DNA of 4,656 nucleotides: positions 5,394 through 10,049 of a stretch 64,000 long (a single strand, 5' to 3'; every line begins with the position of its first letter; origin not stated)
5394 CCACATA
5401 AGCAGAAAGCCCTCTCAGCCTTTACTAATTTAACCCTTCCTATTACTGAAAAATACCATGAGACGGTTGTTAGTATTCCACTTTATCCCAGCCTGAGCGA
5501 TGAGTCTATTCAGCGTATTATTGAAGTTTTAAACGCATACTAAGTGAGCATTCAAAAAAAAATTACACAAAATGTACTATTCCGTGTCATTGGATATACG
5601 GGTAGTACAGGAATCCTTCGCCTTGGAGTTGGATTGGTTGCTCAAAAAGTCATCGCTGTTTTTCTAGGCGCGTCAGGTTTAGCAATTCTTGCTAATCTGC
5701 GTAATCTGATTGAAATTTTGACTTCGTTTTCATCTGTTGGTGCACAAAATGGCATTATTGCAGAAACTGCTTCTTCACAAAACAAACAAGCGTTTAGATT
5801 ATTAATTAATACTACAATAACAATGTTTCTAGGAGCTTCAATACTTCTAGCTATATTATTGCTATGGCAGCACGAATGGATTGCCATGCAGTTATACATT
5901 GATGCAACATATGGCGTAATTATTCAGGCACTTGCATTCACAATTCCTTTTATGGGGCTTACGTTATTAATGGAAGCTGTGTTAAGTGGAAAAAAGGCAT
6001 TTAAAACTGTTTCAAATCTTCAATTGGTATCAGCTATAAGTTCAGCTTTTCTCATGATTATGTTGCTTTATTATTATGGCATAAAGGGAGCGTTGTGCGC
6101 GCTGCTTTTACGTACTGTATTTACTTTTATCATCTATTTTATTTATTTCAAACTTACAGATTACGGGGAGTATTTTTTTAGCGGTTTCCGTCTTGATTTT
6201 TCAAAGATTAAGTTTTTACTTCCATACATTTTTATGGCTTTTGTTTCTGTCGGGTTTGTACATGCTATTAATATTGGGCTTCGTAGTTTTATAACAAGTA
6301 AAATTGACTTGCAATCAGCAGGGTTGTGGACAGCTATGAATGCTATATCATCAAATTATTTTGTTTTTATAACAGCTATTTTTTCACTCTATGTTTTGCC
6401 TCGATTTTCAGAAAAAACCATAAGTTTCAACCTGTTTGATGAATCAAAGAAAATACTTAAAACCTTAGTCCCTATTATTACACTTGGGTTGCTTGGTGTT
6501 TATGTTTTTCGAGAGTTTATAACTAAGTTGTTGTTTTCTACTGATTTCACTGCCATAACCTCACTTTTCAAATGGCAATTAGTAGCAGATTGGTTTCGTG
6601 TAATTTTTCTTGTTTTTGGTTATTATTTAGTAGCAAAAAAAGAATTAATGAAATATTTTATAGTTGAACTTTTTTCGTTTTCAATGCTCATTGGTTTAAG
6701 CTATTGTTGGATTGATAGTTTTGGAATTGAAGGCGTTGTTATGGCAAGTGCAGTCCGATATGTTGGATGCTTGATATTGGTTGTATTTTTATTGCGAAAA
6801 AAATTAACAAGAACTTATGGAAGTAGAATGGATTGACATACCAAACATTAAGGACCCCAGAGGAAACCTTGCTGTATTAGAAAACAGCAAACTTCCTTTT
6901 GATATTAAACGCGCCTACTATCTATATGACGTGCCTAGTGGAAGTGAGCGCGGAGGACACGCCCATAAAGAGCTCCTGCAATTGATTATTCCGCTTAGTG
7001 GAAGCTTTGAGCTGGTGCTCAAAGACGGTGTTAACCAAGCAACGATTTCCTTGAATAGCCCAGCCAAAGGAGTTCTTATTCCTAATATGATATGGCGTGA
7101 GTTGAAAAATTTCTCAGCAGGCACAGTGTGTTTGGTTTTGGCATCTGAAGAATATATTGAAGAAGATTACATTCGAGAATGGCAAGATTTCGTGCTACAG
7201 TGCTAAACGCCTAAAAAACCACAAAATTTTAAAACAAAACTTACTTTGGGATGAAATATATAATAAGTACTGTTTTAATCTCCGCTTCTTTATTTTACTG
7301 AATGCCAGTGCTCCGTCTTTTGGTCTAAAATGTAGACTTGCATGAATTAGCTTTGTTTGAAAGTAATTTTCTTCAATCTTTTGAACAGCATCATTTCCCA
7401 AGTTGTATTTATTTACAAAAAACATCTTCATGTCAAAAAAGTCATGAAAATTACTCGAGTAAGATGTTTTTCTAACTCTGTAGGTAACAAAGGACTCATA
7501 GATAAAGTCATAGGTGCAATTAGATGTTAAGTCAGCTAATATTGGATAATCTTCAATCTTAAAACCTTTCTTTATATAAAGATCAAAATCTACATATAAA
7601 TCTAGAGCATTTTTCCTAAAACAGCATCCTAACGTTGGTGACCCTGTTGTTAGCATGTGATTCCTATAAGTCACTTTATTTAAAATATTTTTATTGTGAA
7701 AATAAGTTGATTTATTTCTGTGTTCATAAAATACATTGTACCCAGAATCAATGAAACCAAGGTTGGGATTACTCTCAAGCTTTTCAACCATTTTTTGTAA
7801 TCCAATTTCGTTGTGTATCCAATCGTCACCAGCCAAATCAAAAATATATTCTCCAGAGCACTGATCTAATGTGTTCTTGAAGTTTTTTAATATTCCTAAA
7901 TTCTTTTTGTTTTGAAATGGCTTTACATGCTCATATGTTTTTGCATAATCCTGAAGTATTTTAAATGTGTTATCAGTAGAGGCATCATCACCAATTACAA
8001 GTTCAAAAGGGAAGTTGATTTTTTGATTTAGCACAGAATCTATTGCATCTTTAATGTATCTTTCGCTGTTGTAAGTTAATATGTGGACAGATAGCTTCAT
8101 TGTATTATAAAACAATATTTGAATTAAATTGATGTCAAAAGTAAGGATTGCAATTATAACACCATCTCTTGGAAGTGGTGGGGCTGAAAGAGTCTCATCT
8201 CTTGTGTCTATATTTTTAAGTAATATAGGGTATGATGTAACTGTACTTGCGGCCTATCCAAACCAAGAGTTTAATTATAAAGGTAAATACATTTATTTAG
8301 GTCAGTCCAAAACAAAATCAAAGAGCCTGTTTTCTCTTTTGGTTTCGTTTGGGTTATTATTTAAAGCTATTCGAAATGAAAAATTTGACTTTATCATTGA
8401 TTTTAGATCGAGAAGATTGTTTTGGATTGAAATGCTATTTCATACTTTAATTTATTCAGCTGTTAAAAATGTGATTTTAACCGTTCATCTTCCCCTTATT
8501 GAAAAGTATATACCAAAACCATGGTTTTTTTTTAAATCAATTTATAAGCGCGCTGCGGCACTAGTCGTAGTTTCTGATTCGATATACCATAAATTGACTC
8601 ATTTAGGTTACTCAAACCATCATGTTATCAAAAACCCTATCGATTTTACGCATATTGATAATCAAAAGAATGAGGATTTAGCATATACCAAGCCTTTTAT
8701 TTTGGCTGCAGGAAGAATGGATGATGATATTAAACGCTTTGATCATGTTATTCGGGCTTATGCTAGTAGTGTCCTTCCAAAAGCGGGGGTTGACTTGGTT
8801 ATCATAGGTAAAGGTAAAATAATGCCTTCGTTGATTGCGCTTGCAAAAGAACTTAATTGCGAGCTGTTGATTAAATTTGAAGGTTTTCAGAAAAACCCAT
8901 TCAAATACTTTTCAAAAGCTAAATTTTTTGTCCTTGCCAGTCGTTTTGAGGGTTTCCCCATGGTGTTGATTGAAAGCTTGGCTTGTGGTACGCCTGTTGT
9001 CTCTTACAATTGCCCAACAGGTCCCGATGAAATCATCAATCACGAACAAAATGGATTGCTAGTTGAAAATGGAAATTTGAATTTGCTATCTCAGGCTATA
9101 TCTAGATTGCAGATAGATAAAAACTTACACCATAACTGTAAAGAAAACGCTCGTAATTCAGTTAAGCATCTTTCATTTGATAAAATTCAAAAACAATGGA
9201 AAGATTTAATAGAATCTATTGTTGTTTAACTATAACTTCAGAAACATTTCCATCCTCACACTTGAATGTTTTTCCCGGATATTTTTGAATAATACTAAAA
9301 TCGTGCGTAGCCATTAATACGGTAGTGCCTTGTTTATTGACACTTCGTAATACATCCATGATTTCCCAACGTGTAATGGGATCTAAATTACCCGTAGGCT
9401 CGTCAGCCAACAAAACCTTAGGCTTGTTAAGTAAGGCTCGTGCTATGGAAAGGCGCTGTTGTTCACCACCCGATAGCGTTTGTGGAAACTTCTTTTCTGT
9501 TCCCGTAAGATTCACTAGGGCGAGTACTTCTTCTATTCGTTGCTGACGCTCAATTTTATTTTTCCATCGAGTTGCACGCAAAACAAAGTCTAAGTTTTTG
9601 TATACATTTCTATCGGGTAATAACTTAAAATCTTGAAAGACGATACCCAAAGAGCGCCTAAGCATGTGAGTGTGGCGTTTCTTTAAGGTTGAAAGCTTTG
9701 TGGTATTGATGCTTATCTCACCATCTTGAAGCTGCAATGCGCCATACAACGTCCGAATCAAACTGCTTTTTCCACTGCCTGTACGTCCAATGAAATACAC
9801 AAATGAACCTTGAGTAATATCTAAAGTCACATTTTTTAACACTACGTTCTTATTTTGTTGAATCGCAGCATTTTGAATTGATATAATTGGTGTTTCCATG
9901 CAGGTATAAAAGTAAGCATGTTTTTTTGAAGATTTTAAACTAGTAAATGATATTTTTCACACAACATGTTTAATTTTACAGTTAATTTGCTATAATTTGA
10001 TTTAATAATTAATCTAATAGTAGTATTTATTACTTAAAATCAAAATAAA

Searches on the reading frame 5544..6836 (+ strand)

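Call 66: search_protein_families(library=pfam, proteins=[window:5544-6836:+])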
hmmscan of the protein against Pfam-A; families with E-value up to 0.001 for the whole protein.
window:5544-6836:+ (430 aa): 1 family
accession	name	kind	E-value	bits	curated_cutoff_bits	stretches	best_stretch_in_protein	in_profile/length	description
PF13440.11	Polysacc_synt_3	-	9.6e-07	28.8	23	1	42-337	7-290/293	Polysaccharide biosynthesis protein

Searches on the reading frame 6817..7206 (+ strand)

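Call 66: search_protein_families(library=pfam, proteins=[window:6817-7206:+])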
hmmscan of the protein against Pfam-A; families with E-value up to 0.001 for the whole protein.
window:6817-7206:+ (129 aa): 1 family
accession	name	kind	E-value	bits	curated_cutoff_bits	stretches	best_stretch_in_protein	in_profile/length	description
PF05523.17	FdtA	-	1.7e-49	167.4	23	1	1-126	1-127/131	WxcM-like, C-terminal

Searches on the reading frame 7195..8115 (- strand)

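Call 66: search_protein_families(library=pfam, proteins=[window:7195-8115:-])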
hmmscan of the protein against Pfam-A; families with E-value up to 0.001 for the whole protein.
window:7195-8115:- (306 aa): 2 families
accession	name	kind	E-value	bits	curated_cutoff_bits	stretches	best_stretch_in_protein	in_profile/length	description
PF00535.33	Glycos_transf_2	-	7.5e-26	91.5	23.3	1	9-155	1-145/168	Glycosyl transferase family 2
PF13641.12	Glyco_tranf_2_3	-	2.4e-05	24.9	27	1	8-190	3-188/230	Glycosyltransferase like family 2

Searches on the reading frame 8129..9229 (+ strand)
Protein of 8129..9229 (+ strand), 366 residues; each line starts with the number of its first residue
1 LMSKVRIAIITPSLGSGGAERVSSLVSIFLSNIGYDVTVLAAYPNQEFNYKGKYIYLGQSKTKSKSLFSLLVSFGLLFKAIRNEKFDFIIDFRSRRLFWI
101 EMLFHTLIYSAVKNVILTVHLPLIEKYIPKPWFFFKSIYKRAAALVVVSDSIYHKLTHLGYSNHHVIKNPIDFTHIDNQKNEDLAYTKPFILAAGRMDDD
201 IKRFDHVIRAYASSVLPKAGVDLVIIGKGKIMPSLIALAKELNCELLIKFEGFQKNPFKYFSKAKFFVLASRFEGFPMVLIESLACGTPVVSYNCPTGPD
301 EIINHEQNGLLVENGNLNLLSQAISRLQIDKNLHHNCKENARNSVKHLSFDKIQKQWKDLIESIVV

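Call 66: search_protein_families(library=pfam, proteins=[window:8129-9229:+])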
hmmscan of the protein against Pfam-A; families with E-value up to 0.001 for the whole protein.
window:8129-9229:+ (366 aa): 4 families
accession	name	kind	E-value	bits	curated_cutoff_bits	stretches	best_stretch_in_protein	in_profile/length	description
PF00534.26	Glycos_transf_1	-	2.2e-32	112.4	26.4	1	180-343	7-171/172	Glycosyl transferases group 1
PF13692.12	Glyco_trans_1_4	-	4.5e-29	102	27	1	189-327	2-139/142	Glycosyl transferases group 1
PF13439.12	Glyco_transf_4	-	1.4e-10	41.9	28.5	1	17-173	2-168/170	Glycosyltransferase Family 4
PF20706.3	GT4-conflict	-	6.3e-09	35.7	26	1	140-291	145-309/385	Family 4 Glycosyltransferase in conflict systems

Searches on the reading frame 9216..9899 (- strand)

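Call 66: search_protein_families(library=pfam, proteins=[window:9216-9899:-])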
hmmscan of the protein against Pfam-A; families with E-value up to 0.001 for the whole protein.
window:9216-9899:- (227 aa): 6 families
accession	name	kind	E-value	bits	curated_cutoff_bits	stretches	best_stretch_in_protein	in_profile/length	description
PF00005.33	ABC_tran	-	2.7e-35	122.4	25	1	21-169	1-136/137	ABC transporter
PF13304.12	AAA_21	-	1.2e-06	29.3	27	0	143-200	239-299/304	AAA domain, putative AbiEii toxin, Type IV TA system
PF03193.22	RsgA_GTPase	-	1.6e-05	25.2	30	1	13-67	89-142/174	RsgA GTPase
PF02463.25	SMC_N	-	0.0002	21.3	40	1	8-203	2-201/220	RecF/RecN/SMC N terminal domain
PF01926.29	MMR_HSR1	-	0.00027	21.5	21.9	0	34-70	2-37/113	50S ribosome-binding GTPase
PF13401.12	AAA_22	-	0.00053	20.7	27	0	30-82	4-56/130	AAA domain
